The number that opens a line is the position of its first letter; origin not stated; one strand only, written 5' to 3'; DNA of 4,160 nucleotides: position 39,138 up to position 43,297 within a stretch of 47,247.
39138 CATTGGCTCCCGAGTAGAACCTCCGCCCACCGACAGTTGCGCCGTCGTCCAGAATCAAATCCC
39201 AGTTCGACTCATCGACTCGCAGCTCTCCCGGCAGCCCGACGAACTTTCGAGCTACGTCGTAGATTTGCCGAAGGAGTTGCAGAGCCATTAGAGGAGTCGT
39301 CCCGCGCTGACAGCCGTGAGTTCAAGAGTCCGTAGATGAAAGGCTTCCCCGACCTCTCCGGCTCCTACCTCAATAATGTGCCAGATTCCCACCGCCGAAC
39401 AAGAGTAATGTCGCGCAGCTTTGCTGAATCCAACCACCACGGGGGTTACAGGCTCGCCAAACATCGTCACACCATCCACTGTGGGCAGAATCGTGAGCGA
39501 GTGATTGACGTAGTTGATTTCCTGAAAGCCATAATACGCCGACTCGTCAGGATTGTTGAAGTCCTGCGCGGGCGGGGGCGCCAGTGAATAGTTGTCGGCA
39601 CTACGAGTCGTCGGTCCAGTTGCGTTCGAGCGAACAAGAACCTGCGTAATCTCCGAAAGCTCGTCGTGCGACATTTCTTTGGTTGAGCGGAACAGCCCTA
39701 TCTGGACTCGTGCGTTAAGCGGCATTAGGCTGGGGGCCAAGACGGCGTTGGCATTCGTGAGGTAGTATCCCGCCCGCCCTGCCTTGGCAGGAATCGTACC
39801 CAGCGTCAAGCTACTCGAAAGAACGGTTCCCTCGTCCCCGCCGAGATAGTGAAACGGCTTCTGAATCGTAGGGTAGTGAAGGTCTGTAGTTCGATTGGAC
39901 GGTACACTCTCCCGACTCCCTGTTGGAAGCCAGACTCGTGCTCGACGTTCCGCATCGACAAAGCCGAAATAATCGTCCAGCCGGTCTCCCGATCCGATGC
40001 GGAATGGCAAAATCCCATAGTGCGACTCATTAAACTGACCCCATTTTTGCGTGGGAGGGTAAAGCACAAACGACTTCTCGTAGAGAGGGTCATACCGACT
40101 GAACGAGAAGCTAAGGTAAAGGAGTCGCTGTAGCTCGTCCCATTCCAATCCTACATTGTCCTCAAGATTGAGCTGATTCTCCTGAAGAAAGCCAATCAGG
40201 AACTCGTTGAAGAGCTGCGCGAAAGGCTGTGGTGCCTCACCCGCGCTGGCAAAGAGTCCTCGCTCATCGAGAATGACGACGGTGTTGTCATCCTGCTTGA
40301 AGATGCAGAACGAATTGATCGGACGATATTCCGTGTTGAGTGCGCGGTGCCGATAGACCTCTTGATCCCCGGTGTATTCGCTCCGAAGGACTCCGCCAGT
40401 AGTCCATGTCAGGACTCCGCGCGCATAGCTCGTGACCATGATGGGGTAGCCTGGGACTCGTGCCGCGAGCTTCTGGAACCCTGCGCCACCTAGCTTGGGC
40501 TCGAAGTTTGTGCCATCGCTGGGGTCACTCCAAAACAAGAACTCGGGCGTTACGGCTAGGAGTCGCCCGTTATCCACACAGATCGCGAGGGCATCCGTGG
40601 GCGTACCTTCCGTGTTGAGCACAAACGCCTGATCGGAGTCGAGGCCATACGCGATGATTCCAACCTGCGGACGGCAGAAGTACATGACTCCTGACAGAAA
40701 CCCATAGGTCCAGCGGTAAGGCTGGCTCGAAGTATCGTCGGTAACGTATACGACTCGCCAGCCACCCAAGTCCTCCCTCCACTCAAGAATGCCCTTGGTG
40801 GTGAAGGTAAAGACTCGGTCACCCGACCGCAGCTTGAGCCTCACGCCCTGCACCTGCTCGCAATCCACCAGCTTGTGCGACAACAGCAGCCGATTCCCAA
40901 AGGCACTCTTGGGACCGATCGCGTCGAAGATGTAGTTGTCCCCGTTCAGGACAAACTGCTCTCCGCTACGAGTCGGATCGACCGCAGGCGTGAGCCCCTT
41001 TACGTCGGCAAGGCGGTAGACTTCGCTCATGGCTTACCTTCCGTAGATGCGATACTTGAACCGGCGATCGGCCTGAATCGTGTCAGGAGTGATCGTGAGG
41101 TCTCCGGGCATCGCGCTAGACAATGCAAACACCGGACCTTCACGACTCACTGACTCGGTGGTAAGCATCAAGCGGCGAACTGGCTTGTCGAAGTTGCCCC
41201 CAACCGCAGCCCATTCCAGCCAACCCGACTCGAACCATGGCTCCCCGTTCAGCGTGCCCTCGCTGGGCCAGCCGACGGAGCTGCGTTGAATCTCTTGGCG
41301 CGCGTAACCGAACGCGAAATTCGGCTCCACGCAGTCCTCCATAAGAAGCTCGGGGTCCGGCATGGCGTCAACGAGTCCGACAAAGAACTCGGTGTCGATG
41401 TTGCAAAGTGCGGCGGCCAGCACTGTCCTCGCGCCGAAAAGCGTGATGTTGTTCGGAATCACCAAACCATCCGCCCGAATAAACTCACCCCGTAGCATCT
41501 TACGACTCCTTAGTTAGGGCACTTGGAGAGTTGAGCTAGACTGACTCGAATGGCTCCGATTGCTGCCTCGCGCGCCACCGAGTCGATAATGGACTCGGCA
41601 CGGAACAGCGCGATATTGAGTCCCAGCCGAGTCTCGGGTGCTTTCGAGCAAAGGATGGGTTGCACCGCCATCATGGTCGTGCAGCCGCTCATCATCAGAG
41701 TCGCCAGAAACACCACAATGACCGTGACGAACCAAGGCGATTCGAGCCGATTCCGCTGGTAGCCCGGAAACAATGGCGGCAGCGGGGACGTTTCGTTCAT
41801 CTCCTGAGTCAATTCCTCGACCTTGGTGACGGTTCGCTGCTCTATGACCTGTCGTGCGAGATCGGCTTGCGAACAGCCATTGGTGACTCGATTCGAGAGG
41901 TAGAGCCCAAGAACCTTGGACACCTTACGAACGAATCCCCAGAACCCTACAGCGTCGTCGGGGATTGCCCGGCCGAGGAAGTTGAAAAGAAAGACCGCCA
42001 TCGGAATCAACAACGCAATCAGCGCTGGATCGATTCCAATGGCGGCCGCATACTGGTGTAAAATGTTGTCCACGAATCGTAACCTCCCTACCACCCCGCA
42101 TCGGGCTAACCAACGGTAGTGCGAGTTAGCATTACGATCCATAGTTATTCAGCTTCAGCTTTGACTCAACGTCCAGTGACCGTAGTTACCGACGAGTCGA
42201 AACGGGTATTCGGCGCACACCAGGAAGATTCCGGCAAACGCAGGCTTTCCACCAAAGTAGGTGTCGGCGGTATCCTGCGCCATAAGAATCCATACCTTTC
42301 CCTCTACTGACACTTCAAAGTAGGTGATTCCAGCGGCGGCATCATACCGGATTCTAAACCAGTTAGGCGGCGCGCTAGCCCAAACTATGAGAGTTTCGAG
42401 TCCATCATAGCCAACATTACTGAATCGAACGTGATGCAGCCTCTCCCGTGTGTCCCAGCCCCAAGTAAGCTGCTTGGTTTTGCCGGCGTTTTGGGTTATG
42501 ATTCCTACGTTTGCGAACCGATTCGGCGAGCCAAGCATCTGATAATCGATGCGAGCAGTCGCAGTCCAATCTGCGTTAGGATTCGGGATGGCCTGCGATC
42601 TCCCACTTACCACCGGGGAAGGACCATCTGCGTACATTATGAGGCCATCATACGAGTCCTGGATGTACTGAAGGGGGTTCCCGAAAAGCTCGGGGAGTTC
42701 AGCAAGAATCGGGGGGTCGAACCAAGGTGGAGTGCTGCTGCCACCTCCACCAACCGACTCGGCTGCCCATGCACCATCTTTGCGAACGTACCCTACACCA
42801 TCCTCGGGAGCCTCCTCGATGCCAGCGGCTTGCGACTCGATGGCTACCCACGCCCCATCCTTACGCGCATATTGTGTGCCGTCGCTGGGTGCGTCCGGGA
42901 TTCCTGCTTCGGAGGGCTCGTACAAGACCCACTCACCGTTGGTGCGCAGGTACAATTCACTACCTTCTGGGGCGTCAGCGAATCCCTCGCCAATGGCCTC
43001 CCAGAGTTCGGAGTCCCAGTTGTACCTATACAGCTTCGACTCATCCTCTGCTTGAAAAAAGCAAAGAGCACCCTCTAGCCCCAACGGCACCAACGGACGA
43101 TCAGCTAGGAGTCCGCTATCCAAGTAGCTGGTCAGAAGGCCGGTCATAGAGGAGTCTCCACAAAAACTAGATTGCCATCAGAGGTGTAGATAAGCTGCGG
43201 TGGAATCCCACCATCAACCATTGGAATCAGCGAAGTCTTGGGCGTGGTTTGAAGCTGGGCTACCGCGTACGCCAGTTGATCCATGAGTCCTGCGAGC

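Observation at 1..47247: Genome-wide several-fold excess of the palindrome GANTC, in coding and non-coding DNA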

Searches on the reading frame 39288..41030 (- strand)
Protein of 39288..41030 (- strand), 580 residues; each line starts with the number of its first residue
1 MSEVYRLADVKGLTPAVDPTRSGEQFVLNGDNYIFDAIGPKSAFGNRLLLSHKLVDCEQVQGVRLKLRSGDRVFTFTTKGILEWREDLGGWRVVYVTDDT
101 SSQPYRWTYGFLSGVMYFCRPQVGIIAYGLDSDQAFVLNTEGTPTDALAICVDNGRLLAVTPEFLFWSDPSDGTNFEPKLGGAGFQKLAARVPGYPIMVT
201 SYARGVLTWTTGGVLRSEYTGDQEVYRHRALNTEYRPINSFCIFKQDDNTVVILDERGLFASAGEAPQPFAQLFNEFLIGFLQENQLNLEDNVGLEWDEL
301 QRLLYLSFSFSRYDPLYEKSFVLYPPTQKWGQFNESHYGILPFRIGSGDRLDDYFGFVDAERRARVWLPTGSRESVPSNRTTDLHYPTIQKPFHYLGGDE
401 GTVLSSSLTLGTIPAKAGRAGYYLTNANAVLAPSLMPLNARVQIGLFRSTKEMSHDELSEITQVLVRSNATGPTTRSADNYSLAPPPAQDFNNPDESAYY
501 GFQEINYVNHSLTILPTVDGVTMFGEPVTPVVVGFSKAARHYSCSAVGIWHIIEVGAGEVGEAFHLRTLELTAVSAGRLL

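Call 10: search_protein_families(library=pfam, proteins=[window:39288-41030:-], max_evalue=0.01)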
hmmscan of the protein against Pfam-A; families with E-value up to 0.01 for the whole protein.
window:39288-41030:- (580 aa): 0 families

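Call 21: search_protein_families(library=phrogs, proteins=[window:39288-41030:-], max_evalue=0.001)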
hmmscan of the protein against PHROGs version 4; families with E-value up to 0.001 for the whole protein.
window:39288-41030:- (580 aa): 1 family
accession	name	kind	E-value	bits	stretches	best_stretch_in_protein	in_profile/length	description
phrog_3287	-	head and packaging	6.7e-05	22.9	1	81-262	82-276/524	virion structural protein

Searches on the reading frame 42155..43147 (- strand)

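Call 21: search_protein_families(library=phrogs, proteins=[window:42155-43147:-], max_evalue=0.001)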
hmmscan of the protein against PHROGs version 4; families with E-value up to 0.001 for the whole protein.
window:42155-43147:- (330 aa): 10 families
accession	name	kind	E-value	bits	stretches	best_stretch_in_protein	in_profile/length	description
phrog_24134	-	head and packaging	1.4e-13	51.6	1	81-105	67-91/222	virion structural protein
phrog_25379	-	tail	7.1e-09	36.3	1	81-103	98-120/384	tail protein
phrog_3904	-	tail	6.7e-08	32.3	1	83-235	938-1049/1086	tail fiber protein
phrog_15437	-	tail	4.1e-07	30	0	67-105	494-532/656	tail fiber protein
phrog_9687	-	tail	1.1e-06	27.9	1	85-128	711-761/1059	fibritin neck whisker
phrog_26654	-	unknown function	6.8e-06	26.7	0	81-103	327-349/360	-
phrog_1056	-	tail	1.2e-05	25.3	0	81-105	435-459/582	fibritin neck whisker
phrog_2875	-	head and packaging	3.2e-05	24.2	0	81-107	121-147/382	virion structural protein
phrog_14458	-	tail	0.00039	20.8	0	81-108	121-148/281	tail fiber protein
phrog_4492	-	tail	0.00053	19.2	0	44-99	4-52/1096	tail fiber protein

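Call 44: search_protein_families(library=pfam, proteins=[window:42155-43147:-], max_evalue=0.01)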
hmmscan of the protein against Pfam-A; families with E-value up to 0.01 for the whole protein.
window:42155-43147:- (330 aa): 1 family
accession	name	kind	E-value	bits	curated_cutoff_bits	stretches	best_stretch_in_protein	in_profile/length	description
PF07921.17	Fibritin_C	-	2.3e-09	37.7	21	0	83-104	70-91/93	Fibritin C-terminal region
